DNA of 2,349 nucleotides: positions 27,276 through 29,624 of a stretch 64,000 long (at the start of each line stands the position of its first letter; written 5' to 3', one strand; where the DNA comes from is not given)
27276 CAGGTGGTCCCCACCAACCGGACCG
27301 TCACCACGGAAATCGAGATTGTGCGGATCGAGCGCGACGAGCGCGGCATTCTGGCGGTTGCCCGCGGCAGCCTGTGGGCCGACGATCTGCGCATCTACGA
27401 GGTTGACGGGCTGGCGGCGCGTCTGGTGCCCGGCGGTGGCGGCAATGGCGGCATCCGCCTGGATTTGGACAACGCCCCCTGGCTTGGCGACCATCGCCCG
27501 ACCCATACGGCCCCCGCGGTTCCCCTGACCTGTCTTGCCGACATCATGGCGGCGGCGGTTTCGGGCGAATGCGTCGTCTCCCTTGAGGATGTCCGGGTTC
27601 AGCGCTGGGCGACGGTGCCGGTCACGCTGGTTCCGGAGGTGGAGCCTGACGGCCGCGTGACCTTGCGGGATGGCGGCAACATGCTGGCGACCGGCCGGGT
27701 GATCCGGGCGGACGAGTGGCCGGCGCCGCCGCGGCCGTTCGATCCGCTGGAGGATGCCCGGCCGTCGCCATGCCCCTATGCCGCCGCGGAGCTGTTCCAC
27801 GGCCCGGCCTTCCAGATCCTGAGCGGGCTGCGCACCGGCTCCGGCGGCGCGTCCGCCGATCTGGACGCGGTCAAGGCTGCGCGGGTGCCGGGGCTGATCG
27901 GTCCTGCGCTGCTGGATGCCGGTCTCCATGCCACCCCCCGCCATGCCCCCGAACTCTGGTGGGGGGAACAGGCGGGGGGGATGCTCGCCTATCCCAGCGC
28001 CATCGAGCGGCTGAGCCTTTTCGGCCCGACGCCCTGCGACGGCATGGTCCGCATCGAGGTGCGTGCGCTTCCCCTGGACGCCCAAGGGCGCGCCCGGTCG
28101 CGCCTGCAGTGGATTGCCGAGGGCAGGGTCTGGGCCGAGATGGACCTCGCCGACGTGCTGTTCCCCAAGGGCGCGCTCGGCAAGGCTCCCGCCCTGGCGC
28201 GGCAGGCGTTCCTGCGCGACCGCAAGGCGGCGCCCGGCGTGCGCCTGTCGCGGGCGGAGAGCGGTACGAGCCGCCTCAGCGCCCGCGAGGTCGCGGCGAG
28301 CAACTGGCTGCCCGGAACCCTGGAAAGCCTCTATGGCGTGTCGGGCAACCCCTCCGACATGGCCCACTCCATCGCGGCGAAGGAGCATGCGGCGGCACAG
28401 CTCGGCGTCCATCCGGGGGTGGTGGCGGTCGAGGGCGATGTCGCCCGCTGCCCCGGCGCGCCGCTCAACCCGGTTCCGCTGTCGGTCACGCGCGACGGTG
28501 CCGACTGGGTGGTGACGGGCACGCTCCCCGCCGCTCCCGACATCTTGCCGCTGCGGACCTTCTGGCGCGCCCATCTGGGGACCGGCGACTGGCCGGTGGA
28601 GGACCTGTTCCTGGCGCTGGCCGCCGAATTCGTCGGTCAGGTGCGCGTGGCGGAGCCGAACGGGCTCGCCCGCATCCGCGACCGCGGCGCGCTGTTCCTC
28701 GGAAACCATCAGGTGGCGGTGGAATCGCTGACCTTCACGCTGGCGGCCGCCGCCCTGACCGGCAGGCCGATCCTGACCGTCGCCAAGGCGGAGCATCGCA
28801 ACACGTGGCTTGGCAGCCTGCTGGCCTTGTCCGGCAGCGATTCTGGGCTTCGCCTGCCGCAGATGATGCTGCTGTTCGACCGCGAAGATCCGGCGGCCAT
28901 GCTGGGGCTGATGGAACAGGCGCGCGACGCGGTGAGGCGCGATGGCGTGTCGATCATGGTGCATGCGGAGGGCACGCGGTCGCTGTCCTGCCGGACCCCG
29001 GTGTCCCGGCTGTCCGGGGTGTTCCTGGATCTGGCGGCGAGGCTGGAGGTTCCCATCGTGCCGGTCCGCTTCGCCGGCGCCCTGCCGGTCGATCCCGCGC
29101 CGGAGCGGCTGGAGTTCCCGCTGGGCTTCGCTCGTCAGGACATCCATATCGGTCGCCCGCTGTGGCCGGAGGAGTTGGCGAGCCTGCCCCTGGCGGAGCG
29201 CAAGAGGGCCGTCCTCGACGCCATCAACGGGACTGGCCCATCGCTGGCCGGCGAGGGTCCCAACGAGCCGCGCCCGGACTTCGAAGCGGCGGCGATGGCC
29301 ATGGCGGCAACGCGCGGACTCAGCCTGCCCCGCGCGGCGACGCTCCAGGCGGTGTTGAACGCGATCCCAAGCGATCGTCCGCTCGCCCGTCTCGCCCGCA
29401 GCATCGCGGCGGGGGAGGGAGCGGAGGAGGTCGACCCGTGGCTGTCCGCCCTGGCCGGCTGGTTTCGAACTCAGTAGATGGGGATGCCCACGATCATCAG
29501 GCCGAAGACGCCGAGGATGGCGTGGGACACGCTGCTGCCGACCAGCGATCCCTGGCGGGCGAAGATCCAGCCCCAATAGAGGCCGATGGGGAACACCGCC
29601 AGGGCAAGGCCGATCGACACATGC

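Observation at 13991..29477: Myxobacterial-type PUFA-synthase-like cluster (pfa1-pfa2-pfa3 with acyltransferase) in an alphaproteobacterium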

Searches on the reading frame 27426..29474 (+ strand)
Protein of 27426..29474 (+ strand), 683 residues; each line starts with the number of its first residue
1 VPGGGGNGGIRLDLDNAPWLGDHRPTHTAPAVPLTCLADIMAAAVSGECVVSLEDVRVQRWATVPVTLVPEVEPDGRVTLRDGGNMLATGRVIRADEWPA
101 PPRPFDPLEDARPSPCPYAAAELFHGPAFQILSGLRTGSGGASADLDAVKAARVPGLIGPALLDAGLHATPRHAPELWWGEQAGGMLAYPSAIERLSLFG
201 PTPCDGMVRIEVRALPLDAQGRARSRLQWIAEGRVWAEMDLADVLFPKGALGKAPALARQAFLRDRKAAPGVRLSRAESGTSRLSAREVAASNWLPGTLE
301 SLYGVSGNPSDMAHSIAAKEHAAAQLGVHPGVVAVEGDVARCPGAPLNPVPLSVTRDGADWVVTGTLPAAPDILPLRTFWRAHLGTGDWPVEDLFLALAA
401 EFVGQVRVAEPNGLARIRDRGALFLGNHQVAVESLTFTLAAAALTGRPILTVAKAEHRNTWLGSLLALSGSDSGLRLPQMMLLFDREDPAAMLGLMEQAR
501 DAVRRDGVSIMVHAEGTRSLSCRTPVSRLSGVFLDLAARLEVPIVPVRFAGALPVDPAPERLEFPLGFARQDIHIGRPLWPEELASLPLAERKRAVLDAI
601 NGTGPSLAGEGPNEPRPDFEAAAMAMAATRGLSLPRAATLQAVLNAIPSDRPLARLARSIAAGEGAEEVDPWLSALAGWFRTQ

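Call 53: search_dna_similar(query=window:27426-29474:+, collection=plasmids, mode=protein, max_rows=30)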
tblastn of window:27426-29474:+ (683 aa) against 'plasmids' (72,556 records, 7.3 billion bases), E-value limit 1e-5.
Records with a match: 2; places in all: 2; records where one place covers at least 80% of the query: 1.
Best place of each record, by identity: 80-90% 1; <60% 1.
By first word of the organism name: Azospirillum 1; Embleya 1.
By predicted mobility (MOB-suite, as given by PLSDB): mobilizable 2.
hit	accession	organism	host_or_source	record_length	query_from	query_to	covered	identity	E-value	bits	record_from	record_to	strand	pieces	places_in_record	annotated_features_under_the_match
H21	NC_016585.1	Azospirillum lipoferum 4B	-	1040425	10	683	99%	87.5%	0e+0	1048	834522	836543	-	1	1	none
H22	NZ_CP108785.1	Embleya sp. NBC_00888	-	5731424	15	305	43%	31.7%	8e-25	118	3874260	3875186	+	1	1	none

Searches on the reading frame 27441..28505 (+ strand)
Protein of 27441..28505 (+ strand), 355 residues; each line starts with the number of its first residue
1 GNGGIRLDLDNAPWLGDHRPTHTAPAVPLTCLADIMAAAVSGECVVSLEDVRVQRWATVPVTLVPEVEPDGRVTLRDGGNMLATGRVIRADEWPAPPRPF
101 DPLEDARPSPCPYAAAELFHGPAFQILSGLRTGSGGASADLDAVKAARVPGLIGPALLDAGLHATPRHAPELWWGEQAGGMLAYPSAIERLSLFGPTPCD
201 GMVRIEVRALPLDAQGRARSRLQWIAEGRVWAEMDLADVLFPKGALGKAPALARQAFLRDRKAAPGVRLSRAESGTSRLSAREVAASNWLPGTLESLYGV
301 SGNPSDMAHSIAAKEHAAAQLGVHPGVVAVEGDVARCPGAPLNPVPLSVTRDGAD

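Call 68: search_solved_structures(query=window:27441-28505:+, max_evalue=0.01)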
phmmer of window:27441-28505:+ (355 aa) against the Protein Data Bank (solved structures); distinct sequences matched with E-value up to 0.01: 1.
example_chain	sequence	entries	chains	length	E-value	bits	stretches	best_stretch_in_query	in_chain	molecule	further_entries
3kg7_A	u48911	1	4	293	0.00029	23.1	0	7-54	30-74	CurH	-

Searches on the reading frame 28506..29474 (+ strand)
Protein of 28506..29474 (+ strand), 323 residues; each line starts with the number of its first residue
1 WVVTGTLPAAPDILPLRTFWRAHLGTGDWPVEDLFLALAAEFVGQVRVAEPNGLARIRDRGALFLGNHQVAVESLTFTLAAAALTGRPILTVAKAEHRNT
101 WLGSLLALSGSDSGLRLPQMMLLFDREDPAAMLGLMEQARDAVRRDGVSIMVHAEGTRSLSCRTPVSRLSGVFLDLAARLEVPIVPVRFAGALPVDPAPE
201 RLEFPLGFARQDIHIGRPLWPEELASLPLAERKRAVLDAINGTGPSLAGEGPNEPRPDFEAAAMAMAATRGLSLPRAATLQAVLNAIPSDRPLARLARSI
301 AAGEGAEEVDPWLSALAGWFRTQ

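Call 67: search_solved_structures(query=window:28506-29474:+, max_evalue=0.01, show_alignments=1)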
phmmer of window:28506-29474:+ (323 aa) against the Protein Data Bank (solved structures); distinct sequences matched with E-value up to 0.01: 0.

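Call 79: predict_structure(alignment_id=A3)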
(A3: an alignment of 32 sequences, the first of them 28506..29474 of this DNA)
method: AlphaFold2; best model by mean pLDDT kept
length: 323 residues; sequences in the alignment: 32
mean_pLDDT: 88.9   pTM: 0.88
mean pLDDT of the five models: 88.9, 88.5, 88.4, 88.0, 87.8
residues with pLDDT >= 90: 200; 70-90: 106; 50-70: 12; < 50: 5
segments of 3 or more residues with pLDDT < 50: 2-6
pLDDT, mean of each block of 10 residues (from residue 1): 51 85 82 93 92 84 91 92 92 89 92 81 83 84 89 75 90 90 95 92 94 95 92 96 92 96 97 96 94 95 86 94 79
secondary structure, 60 per line:
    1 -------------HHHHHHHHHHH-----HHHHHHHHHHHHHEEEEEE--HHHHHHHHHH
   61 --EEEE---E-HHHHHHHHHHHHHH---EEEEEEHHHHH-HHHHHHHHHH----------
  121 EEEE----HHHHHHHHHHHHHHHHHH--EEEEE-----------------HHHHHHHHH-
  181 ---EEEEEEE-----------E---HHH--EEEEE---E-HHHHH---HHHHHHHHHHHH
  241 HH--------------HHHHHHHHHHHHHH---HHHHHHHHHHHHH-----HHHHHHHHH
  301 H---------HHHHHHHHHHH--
elements in order: H14-24 H30-42 E43-48 H51-60 E63-66 H72-85 E89-94 H95-99 H101-110 E121-124 H129-146 E149-153 H171-179 E184-190 E211-215 H221-225 H229-242 H257-270 H274-286 H292-301 H311-321

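Call 82: fold_search(model_id=the predicted structure, library=pdb)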
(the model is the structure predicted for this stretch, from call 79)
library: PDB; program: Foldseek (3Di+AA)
matches with E <= 10: 935; with E <= 0.001: 5
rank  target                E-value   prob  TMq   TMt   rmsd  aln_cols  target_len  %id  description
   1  1k30                  3.0e-05  1.00  0.41  0.37   5.4       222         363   13  Crystal Structure Analysis of Squash (Cucurbita moschata) glycerol-3-phosphate (1)-acyltransferase (released 2001-10-31)
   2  5f2z_B                2.2e-04  1.00  0.37  0.45  14.0       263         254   16  Crystal structure of membrane associated PatA from Mycobacterium smegmatis in complex with palmitate - P21 space group (released 2016-03-09)
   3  5oce_B                3.1e-04  1.00  0.36  0.44   9.3       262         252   14  THE MOLECULAR MECHANISM OF SUBSTRATE RECOGNITION AND CATALYSIS OF THE MEMBRANE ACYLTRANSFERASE PatA -- Complex of PatA (released 2017-12-27)
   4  5f2z_A                6.2e-04  1.00  0.37  0.46  13.5       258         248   16  Crystal structure of membrane associated PatA from Mycobacterium smegmatis in complex with palmitate - P21 space group (released 2016-03-09)
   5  5f2z_D                6.9e-04  1.00  0.35  0.43  14.2       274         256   14  Crystal structure of membrane associated PatA from Mycobacterium smegmatis in complex with palmitate - P21 space group (released 2016-03-09)
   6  5f2z_C                1.0e-03  1.00  0.38  0.48   9.6       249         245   16  Crystal structure of membrane associated PatA from Mycobacterium smegmatis in complex with palmitate - P21 space group (released 2016-03-09)
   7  5f2t_A                2.3e-03  1.00  0.37  0.46   9.1       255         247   16  Crystal structure of membrane associated PatA from Mycobacterium smegmatis in complex with palmitate - C 2 space group (released 2016-03-09)
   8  8e4y                  4.8e-03  1.00  0.42  0.23   6.0       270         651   12  Cryo-EM structure of human glycerol-3-phosphate acyltransferase 1 (GPAT1) in complex with 2-oxohexadecyl-CoA (released 2022-12-21)
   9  7ojt_A                4.8e-03  0.99  0.37  0.46   9.7       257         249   14  Crystal structure of unliganded PatA, a membrane associated acyltransferase from Mycobacterium smegmatis (released 2021-10-27)
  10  5kn7                  4.8e-03  0.97  0.38  0.39  16.5       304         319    9  Lipid A secondary acyltransferase LpxM from Acinetobacter baumannii (released 2016-09-28)
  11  2zrc                  1.9e-02  0.25  0.20  0.21  14.5       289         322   13  MsRecA Q196N Form IV (released 2008-12-09)
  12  8zn5_F                3.2e-02  0.38  0.22  0.17  14.6       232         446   12  Crystal Structure of Designed Clock Protein KaiC (released 2025-04-16)
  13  1szp_E                3.8e-02  0.23  0.21  0.23  14.9       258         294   12  A Crystal Structure of the Rad51 Filament (released 2004-07-13)
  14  1szp_B                4.5e-02  0.30  0.21  0.23  10.8       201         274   13  A Crystal Structure of the Rad51 Filament (released 2004-07-13)
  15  2zre                  6.3e-02  0.23  0.21  0.21  10.9       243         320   13  MsRecA Q196N ATPgS form IV (released 2008-12-09)
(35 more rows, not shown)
